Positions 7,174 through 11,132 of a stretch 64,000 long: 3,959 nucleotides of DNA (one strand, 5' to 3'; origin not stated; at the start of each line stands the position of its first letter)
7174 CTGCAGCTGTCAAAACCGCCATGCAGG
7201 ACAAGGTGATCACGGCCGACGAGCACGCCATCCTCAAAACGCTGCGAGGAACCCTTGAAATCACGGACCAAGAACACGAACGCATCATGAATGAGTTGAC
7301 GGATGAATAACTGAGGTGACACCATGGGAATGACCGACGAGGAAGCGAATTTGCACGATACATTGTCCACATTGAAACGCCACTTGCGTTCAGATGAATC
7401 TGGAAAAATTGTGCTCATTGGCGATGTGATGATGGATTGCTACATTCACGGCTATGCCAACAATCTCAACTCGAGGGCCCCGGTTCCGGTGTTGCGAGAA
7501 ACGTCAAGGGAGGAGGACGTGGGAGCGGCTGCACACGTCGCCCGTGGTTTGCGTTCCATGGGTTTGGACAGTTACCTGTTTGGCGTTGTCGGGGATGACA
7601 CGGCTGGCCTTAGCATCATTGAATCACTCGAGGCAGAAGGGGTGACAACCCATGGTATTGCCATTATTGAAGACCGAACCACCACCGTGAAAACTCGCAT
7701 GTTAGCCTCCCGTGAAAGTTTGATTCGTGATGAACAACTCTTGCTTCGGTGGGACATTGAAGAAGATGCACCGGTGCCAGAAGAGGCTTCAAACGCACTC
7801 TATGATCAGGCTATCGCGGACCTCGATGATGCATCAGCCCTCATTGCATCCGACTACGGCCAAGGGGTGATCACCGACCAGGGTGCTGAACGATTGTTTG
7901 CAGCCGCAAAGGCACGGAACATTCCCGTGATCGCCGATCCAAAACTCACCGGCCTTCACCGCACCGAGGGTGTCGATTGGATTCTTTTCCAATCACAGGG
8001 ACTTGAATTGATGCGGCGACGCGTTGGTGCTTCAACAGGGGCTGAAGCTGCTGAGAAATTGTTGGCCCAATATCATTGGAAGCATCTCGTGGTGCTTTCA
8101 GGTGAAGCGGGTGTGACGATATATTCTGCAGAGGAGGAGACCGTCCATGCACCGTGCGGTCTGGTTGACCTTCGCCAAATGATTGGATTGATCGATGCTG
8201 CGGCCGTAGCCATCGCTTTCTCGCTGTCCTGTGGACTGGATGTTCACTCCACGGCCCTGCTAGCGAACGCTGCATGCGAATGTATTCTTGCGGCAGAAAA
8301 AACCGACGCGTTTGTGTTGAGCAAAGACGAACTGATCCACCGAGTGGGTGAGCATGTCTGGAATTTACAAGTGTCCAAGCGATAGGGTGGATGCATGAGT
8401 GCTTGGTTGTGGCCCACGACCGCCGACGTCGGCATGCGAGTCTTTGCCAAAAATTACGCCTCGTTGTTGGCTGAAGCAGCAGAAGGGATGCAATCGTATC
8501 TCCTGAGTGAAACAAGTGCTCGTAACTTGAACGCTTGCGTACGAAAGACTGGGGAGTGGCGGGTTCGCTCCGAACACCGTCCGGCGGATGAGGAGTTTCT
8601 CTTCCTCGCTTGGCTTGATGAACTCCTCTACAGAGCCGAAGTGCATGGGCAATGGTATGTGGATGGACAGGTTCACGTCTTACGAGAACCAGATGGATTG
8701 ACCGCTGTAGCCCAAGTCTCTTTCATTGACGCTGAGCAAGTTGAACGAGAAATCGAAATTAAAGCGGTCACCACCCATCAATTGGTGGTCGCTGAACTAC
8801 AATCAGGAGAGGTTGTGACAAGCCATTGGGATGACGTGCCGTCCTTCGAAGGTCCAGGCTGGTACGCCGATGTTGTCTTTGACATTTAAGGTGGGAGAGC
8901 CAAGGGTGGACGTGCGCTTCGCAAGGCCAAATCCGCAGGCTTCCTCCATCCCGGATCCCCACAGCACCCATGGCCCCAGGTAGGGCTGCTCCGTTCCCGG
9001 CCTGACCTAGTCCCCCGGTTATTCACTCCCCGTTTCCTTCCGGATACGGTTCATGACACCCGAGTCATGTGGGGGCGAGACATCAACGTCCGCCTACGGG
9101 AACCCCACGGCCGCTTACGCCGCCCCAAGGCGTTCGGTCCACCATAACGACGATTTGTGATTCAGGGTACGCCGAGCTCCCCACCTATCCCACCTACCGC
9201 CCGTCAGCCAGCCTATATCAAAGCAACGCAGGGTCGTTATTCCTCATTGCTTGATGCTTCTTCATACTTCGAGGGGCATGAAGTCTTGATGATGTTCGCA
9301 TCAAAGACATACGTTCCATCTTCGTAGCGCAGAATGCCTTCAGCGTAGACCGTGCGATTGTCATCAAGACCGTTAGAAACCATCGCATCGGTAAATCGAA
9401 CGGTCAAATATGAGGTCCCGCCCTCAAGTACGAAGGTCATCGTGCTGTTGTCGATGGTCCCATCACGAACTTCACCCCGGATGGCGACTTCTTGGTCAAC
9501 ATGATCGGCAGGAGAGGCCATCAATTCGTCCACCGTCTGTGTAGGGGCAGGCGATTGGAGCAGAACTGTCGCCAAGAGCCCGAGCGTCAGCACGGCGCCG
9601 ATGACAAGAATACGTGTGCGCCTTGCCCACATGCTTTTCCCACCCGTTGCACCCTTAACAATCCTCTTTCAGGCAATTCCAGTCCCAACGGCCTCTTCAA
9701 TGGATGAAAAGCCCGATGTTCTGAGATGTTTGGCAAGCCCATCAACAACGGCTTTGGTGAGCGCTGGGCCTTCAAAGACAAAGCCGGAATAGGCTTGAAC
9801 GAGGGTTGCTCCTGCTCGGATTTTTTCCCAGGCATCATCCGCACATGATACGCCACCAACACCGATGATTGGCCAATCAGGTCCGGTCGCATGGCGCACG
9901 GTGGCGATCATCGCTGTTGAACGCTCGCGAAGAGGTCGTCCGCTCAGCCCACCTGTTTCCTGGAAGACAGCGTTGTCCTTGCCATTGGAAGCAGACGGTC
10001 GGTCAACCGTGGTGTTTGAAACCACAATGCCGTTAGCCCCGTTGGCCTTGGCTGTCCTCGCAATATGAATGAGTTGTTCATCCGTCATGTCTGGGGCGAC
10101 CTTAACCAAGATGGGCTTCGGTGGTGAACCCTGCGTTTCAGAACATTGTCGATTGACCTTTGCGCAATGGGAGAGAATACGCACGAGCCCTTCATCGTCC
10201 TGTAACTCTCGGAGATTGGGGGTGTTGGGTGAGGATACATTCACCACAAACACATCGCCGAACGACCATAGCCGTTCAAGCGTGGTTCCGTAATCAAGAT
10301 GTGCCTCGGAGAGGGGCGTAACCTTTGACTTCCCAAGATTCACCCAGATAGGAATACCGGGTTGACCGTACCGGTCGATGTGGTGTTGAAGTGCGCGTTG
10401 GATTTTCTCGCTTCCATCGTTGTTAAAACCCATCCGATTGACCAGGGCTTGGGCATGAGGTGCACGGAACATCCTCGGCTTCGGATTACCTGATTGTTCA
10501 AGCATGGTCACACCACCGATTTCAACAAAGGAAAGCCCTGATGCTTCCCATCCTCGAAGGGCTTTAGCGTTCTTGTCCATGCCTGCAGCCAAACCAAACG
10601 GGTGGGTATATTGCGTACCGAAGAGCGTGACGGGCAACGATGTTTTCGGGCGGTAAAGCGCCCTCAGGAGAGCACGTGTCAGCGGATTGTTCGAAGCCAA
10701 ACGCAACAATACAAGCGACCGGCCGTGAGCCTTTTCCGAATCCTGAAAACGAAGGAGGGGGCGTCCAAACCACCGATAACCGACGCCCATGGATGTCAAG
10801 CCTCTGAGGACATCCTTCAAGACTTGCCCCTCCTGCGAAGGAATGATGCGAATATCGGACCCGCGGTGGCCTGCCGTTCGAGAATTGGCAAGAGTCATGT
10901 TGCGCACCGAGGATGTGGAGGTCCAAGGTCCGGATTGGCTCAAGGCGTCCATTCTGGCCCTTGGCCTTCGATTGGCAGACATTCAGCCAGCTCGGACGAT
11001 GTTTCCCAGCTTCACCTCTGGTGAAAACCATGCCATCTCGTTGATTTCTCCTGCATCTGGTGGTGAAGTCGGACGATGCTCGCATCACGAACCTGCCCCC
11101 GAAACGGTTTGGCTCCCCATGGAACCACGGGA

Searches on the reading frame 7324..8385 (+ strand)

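Call 77: search_protein_families(library=pfam, proteins=[window:7324-8385:+], max_evalue=0.00001)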
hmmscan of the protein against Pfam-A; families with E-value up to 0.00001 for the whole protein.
window:7324-8385:+ (353 aa): 1 family
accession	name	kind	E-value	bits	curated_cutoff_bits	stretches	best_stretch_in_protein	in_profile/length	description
PF00294.29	PfkB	-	9.6e-22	78.1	25.8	1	28-327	3-295/302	pfkB family carbohydrate kinase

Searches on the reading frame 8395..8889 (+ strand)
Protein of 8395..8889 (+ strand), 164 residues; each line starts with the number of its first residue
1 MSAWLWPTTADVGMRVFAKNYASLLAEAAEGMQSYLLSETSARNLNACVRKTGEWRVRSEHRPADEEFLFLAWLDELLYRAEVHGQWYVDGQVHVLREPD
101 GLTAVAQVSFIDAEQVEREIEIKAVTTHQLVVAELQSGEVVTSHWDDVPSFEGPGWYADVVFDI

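Call 77: search_protein_families(library=pfam, proteins=[window:8395-8889:+], max_evalue=0.00001)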
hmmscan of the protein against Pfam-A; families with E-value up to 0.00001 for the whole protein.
window:8395-8889:+ (164 aa): 1 family
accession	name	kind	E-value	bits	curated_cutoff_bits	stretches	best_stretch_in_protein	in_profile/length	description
PF01951.21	Archease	-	1.9e-18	67.5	25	1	7-164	5-136/136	Archease protein family (MTH1598/TM1083)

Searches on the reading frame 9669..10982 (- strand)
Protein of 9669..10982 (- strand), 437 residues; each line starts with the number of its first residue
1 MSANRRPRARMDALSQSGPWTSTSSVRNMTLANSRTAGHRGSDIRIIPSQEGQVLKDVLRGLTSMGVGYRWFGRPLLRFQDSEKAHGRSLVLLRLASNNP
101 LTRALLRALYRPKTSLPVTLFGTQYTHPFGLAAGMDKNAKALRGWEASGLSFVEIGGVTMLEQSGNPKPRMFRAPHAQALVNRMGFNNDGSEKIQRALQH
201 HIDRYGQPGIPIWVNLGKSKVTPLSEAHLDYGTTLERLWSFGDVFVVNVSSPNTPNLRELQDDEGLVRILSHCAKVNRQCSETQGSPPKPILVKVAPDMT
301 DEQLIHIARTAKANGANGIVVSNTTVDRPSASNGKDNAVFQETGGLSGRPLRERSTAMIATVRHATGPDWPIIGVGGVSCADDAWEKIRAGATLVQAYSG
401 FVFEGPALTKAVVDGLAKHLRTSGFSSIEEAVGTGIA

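Call 77: search_protein_families(library=pfam, proteins=[window:9669-10982:-], max_evalue=0.00001)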
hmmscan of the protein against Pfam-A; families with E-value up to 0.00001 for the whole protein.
window:9669-10982:- (437 aa): 1 family
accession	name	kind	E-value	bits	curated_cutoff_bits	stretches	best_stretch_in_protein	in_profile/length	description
PF01180.27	DHO_dh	-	8.4e-78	261.9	27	1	116-420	2-291/291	Dihydroorotate dehydrogenase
